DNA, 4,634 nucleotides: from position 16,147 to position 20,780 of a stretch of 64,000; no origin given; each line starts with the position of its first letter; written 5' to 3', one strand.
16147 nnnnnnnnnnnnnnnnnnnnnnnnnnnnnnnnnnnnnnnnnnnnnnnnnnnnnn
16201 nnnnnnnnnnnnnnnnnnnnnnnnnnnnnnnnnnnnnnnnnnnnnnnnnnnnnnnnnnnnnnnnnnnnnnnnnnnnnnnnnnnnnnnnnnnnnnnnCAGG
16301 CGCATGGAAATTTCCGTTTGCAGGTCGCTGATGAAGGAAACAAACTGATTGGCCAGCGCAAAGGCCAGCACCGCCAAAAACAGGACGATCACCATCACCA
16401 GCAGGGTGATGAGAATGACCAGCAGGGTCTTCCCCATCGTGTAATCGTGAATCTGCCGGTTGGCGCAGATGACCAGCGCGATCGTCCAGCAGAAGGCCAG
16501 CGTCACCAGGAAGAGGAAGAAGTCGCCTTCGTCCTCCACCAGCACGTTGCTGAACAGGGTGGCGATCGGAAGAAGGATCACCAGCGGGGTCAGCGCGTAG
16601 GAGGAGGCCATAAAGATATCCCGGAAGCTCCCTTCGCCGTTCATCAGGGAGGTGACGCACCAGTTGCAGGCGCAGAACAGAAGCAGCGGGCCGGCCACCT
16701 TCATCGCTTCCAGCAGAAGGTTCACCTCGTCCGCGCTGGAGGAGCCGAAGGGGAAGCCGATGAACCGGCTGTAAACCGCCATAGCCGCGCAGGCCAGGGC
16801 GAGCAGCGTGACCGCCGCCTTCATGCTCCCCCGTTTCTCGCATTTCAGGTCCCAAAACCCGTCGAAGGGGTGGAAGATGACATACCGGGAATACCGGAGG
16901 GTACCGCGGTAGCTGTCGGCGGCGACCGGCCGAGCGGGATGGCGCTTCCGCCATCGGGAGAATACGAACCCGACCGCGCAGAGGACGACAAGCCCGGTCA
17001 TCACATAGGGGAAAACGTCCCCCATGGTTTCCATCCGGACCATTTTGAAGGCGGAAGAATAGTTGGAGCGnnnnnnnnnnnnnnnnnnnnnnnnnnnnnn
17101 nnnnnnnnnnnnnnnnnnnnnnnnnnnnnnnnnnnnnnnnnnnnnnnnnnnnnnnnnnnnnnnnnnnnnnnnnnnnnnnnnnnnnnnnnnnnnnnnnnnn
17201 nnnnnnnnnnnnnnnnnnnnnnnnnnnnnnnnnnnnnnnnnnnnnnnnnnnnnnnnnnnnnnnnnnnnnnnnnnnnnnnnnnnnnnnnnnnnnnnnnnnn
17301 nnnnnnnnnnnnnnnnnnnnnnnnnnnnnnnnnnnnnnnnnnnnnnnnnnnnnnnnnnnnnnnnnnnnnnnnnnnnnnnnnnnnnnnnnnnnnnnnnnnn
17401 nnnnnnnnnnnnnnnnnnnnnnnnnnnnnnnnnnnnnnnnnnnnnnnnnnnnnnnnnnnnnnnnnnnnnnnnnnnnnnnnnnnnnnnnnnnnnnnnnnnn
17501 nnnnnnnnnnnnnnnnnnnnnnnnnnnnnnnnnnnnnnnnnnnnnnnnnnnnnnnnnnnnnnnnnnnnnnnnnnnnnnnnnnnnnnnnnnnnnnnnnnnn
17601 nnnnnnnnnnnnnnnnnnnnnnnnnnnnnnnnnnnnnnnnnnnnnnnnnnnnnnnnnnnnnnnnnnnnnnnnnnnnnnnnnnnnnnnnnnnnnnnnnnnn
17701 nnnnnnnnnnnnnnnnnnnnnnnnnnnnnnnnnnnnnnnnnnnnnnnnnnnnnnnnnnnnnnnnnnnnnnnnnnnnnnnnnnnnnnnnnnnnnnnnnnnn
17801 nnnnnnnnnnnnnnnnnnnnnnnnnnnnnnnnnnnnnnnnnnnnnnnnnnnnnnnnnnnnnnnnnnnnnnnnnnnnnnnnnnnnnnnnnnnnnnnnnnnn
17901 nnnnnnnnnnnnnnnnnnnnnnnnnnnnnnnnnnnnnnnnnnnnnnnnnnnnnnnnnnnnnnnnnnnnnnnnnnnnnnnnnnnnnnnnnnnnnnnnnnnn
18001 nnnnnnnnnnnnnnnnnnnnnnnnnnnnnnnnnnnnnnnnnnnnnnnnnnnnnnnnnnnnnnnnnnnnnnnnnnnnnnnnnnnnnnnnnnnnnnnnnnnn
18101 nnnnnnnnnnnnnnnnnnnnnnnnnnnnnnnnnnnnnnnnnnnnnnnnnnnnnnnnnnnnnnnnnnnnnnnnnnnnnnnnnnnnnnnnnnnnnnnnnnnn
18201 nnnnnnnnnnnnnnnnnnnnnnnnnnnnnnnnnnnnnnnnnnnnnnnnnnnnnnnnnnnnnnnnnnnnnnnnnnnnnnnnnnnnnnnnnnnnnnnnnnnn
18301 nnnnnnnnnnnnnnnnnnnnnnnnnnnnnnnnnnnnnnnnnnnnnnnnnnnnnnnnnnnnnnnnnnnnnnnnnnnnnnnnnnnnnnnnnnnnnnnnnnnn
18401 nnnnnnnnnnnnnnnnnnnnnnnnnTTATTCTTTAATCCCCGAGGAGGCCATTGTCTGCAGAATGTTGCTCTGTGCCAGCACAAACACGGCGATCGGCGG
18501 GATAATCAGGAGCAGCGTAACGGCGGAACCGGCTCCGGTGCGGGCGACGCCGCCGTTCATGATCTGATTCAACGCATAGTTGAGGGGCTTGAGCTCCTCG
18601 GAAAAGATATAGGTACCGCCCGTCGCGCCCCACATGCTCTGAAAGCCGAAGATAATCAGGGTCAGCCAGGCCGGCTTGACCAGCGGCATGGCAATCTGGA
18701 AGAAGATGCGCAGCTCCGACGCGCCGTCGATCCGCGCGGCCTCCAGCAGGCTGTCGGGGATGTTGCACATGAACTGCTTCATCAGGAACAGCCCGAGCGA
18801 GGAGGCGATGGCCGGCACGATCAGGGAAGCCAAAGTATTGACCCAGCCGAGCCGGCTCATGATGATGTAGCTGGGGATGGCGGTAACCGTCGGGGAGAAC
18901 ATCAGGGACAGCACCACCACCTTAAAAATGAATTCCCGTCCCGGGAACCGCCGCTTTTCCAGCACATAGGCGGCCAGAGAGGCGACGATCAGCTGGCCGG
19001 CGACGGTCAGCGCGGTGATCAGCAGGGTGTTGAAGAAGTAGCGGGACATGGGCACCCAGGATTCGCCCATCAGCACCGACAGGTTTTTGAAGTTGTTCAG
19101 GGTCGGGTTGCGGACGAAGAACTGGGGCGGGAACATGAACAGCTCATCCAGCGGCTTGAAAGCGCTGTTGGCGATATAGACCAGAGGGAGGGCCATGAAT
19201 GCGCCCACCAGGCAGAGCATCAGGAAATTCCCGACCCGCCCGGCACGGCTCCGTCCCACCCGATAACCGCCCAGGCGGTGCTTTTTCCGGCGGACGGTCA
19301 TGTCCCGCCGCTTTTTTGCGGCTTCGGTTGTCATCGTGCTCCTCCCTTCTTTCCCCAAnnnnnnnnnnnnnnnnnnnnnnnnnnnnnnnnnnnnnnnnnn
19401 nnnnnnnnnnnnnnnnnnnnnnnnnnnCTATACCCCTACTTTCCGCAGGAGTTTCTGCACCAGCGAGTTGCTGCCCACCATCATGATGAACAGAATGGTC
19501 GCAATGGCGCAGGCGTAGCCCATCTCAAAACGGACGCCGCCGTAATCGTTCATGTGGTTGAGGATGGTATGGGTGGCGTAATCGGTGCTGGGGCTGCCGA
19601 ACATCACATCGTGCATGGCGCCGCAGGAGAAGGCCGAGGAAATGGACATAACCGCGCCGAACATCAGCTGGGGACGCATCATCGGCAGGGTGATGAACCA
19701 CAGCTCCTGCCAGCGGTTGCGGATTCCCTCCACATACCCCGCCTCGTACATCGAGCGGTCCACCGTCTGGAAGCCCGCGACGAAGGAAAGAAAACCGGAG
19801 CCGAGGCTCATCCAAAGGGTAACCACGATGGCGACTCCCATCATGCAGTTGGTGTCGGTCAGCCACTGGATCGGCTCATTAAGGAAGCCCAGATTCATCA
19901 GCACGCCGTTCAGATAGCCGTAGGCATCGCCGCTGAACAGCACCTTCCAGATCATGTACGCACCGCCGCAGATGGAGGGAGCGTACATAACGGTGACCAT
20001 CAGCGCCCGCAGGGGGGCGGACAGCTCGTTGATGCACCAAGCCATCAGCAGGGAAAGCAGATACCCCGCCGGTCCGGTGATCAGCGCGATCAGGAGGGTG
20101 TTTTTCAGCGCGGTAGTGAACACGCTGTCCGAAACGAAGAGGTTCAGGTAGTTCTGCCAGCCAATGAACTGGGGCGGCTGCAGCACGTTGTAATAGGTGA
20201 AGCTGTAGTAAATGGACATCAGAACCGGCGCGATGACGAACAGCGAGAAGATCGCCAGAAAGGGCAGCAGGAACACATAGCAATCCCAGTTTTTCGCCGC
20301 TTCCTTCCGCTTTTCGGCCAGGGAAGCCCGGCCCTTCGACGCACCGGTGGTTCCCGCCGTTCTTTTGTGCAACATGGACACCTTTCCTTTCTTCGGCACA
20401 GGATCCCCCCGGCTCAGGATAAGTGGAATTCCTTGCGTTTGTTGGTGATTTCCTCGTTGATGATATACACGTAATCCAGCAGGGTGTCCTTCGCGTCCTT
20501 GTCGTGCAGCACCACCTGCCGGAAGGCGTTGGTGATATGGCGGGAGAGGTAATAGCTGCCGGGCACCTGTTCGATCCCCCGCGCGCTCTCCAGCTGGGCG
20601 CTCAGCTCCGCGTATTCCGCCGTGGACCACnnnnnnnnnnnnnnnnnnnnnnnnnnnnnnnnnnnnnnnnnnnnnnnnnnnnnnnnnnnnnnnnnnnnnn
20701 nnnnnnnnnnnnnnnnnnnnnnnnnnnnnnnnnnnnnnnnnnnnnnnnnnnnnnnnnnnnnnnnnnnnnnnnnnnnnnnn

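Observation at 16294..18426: NHL beta-propeller + Yip1 membrane fusion placed inside an ABC importer operon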

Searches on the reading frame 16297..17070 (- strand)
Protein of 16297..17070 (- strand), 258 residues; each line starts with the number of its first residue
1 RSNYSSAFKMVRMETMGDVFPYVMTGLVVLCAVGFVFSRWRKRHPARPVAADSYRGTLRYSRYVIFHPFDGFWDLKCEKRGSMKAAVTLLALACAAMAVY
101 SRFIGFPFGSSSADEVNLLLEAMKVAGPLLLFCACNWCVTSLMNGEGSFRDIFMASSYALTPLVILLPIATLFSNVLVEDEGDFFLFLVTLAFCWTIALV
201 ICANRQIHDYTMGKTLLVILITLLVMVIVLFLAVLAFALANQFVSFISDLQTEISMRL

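Call 52: search_protein_representatives(alignment_id=A4)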
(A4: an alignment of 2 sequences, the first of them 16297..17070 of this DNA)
Query: 2 sequences, 259 profile positions. Proteins with E-value up to 0.001 (for the whole library): 1853; up to 1e-10: 1490; up to 1e-30: 680. The best 150 are listed.
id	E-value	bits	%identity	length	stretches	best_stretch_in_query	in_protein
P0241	4.6e-80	285.5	-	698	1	3-258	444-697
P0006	1.1e-74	267.8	-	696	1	2-258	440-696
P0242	2.3e-74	266.8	-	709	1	2-258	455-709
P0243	8.7e-73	261.6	-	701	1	3-259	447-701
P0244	9.8e-69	248.4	-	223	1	41-258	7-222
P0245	4.1e-67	243.0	-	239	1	28-258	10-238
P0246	2.3e-66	240.6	-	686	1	5-259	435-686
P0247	5.4e-66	239.4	-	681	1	3-258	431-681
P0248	1.0e-65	238.5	-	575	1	2-258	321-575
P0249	1.4e-64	234.7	-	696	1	2-258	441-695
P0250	2.6e-64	233.9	-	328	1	3-241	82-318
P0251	3.7e-64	233.4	-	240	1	19-258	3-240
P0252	9.5e-64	232.0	-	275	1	1-258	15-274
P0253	1.2e-63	231.7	-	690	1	3-258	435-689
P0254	2.4e-63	230.7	-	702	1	2-258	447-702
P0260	4.7e-60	219.9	-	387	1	2-256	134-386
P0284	6.4e-55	203.1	-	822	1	3-258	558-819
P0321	7.1e-51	189.8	-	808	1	2-258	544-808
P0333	2.2e-50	188.2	-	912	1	3-258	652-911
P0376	6.8e-48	180.1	-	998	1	5-256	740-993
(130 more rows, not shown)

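Call 80: search_protein_families(library=pfam, proteins=[P0333, P0376, P0284, P0321, P0250, P0260], max_evalue=0.01)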
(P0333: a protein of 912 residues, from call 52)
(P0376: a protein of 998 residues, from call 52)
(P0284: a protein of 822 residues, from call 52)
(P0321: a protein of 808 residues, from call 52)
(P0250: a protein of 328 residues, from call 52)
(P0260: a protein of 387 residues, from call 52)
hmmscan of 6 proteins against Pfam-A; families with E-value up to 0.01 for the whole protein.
P0333 (912 aa): 4 families
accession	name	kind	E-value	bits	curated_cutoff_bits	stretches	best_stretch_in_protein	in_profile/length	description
PF04893.22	Yip1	-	5.5e-16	59.4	28.6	1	716-885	2-171/173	Yip1 domain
PF01436.27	NHL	-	1.4e-15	56.9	20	2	309-336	1-28/28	NHL repeat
PF17170.10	DUF5128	-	0.00031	20.5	22.9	0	318-348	51-81/321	6-bladed beta-propeller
PF24575.1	TPR_Slam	-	0.0015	19.4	35.2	1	594-645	53-104/104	Surface lipoprotein assembly modifier, N-terminal TPR repeats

P0376 (998 aa): 5 families
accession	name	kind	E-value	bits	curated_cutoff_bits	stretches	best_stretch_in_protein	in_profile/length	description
PF04893.22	Yip1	-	8.4e-15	55.5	28.6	1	802-970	2-171/173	Yip1 domain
PF01436.27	NHL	-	3.8e-08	33.4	20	0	330-352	5-27/28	NHL repeat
PF25021.1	TEN_NHL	-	0.0016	17.9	27.1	0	312-350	314-353/357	Teneurin NHL domain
PF06739.17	SBBP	-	0.0025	18.2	20.5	0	508-521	16-29/38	Beta-propeller repeat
PF14559.12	TPR_19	-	0.0037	18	25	1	689-733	6-50/68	Tetratricopeptide repeat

P0284 (822 aa): 3 families
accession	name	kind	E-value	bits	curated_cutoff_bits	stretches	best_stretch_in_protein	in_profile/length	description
PF04893.22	Yip1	-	1.8e-16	60.9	28.6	1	625-795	2-173/173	Yip1 domain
PF25021.1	TEN_NHL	-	0.00011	21.7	27.1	1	69-168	258-353/357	Teneurin NHL domain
PF13414.12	TPR_11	-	0.00064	19.8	26.8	1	424-462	4-42/42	TPR repeat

P0321 (808 aa): 5 families
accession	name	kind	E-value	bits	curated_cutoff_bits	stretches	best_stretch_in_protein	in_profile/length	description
PF04893.22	Yip1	-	1.1e-14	55.1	28.6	1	616-783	4-171/173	Yip1 domain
PF01436.27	NHL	-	1.4e-11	44.2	20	1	201-228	1-28/28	NHL repeat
PF13432.12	TPR_16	-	2.7e-06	28.2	32.7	1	486-539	3-55/65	Tetratricopeptide repeat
PF07719.23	TPR_2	-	0.0004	20.7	27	0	517-539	3-25/34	Tetratricopeptide repeat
PF06739.17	SBBP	-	0.0017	18.7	20.5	0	324-341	15-32/38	Beta-propeller repeat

P0250 (328 aa): 5 families
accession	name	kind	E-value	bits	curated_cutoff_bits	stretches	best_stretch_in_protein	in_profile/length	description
PF04893.22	Yip1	-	9e-12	45.6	28.6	1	144-310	5-171/173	Yip1 domain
PF13181.12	TPR_8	-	1.8e-05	25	25.7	0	23-49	6-32/34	Tetratricopeptide repeat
PF00515.34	TPR_1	-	3e-05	24.1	27.8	0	58-76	7-25/34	Tetratricopeptide repeat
PF07719.23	TPR_2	-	0.00011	22.5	27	0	57-76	6-25/34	Tetratricopeptide repeat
PF13432.12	TPR_16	-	0.002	19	32.7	1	31-78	10-57/65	Tetratricopeptide repeat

P0260 (387 aa): 2 families
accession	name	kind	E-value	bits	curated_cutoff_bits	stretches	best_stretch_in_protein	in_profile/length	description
PF04893.22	Yip1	-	4.9e-12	46.5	28.6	1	196-363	4-172/173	Yip1 domain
PF07719.23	TPR_2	-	0.007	16.9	27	0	109-129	5-25/34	Tetratricopeptide repeat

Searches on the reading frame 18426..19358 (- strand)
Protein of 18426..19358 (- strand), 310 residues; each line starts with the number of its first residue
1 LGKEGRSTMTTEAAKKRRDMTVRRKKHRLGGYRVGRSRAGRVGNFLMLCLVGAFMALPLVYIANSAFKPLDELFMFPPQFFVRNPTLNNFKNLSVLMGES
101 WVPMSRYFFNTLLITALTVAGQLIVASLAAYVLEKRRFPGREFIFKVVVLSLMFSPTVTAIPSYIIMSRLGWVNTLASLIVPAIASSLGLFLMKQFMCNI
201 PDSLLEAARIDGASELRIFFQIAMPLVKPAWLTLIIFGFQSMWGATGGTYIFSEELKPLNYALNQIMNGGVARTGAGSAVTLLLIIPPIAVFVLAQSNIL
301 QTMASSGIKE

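Call 6: search_protein_families(library=pfam, proteins=[window:18426-19358:-], max_evalue=0.01)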
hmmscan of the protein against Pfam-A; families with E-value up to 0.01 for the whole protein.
window:18426-19358:- (310 aa): 1 family
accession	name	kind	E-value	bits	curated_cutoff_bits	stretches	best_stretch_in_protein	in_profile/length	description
PF00528.27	BPD_transp_1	-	8.2e-14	52.2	26.4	1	124-296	3-175/184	Binding-protein-dependent transport system inner membrane component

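Call 19: search_protein_families(library=ncbifam, proteins=[window:18426-19358:-], max_evalue=0.01)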
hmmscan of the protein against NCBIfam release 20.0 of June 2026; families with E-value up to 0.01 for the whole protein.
window:18426-19358:- (310 aa): 21 families
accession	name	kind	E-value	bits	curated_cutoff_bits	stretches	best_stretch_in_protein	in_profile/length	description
NF008210.0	PRK10973.1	equivalog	1.2e-25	90.8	297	1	51-303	18-276/281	sn-glycerol-3-phosphate ABC transporter permease UgpE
NF040932.1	ABC_arch_GlcU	equivalog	6.2e-18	65.4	340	1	45-294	6-255/272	glucose ABC transporter permease GlcU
NF008231.0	PRK10998.1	equivalog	2.3e-15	57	261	1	100-309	77-295/296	maltose ABC transporter permease MalG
TIGR02141.1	modB_ABC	equivalog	5.4e-11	42.5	182.6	1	111-300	3-205/208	molybdate ABC transporter permease subunit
NF006939.0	PRK09421.1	equivalog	7.9e-10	38.5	262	2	199-304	118-224/230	molybdate ABC transporter permease subunit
NF007047.0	PRK09500.1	equivalog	9.1e-09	35.3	326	1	108-241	60-196/257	spermidine/putrescine ABC transporter permease PotC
TIGR00969.1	3a0106s02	subfamily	1.7e-08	34.2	240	1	111-302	66-271/272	sulfate ABC transporter permease subunit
TIGR01581.1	Mo_ABC_porter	hypoth_equivalog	1.4e-07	31.2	210.3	1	115-255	30-184/225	ABC transporter permease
TIGR02139.1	permease_CysT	equivalog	3.6e-07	30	246.1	1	108-304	55-262/265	sulfate ABC transporter permease subunit CysT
NF007852.0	PRK10561.1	equivalog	1.5e-06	28.3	335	1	195-236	179-220/295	sn-glycerol-3-phosphate ABC transporter permease UgpA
TIGR02140.1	permease_CysW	equivalog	3.4e-06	26.7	329.1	1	111-301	52-256/261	sulfate ABC transporter permease subunit CysW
NF011624.0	PRK15050.1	equivalog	2.5e-05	23.5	247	0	198-232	185-219/297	2-aminoethylphosphonate ABC transporter permease subunit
NF040839.1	tungstate_WtpB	equivalog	7.1e-05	22.6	340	1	108-244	46-195/251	tungstate ABC transporter permease WtpB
NF040931.1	ABC_arch_GlcT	equivalog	0.00013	21.8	360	1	171-232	134-201/278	glucose ABC transporter permease GlcT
TIGR03262.1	PhnU2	equivalog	0.00016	20.4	593.25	1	90-297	40-255/546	putative 2-aminoethylphosphonate ABC transporter permease subunit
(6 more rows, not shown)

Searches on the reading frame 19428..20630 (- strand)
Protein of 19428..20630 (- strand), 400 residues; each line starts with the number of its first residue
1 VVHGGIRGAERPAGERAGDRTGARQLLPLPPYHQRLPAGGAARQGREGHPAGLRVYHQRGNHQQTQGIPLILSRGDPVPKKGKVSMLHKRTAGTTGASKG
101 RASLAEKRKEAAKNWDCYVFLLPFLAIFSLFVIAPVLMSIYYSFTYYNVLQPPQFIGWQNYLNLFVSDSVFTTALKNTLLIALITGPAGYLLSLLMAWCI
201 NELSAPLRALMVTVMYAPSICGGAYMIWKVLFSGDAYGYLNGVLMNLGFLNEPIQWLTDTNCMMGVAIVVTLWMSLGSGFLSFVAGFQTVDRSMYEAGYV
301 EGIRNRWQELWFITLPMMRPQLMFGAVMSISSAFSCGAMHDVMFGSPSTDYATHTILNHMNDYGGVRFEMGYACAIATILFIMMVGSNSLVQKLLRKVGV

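Call 6: search_protein_families(library=pfam, proteins=[window:19428-20630:-], max_evalue=0.01)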
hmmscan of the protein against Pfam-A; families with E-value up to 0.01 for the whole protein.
window:19428-20630:- (400 aa): 1 family
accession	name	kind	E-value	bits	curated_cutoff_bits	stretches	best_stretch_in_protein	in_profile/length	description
PF00528.27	BPD_transp_1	-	6.7e-11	42.7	26.4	1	190-384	2-170/184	Binding-protein-dependent transport system inner membrane component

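Call 19: search_protein_families(library=ncbifam, proteins=[window:19428-20630:-], max_evalue=0.01)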
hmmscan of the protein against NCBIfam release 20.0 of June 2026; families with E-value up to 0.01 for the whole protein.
window:19428-20630:- (400 aa): 10 families
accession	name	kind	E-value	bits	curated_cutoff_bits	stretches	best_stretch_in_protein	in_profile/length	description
NF007852.0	PRK10561.1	equivalog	5.7e-14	52.6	335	1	107-385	4-278/295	sn-glycerol-3-phosphate ABC transporter permease UgpA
NF040931.1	ABC_arch_GlcT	equivalog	1.8e-13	50.7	360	1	126-383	6-259/278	glucose ABC transporter permease GlcT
NF007044.0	PRK09497.1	equivalog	5.2e-12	45.8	348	1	125-378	16-260/285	spermidine/putrescine ABC transporter permease PotB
TIGR01581.1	Mo_ABC_porter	hypoth_equivalog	8.6e-08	31.9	210.3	1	170-382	18-217/225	ABC transporter permease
NF007963.0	PRK10683.1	equivalog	2e-07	30.7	489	1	115-341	39-260/317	putrescine ABC transporter permease PotH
TIGR02140.1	permease_CysW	equivalog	8.3e-06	25.5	329.1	1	147-380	22-243/261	sulfate ABC transporter permease subunit CysW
TIGR00969.1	3a0106s02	subfamily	2.1e-05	24.1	240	1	156-382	45-257/272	sulfate ABC transporter permease subunit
NF008208.0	PRK10971.1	equivalog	0.00023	20.8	415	1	156-382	42-254/277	sulfate/thiosulfate ABC transporter permease CysT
NF008620.0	PRK11602.1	equivalog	0.00027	20.3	442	1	112-348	14-229/291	sulfate/thiosulfate ABC transporter permease CysW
NF008232.0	PRK10999.1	equivalog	0.00098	17.9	392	1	156-392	265-511/520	maltose ABC transporter permease MalF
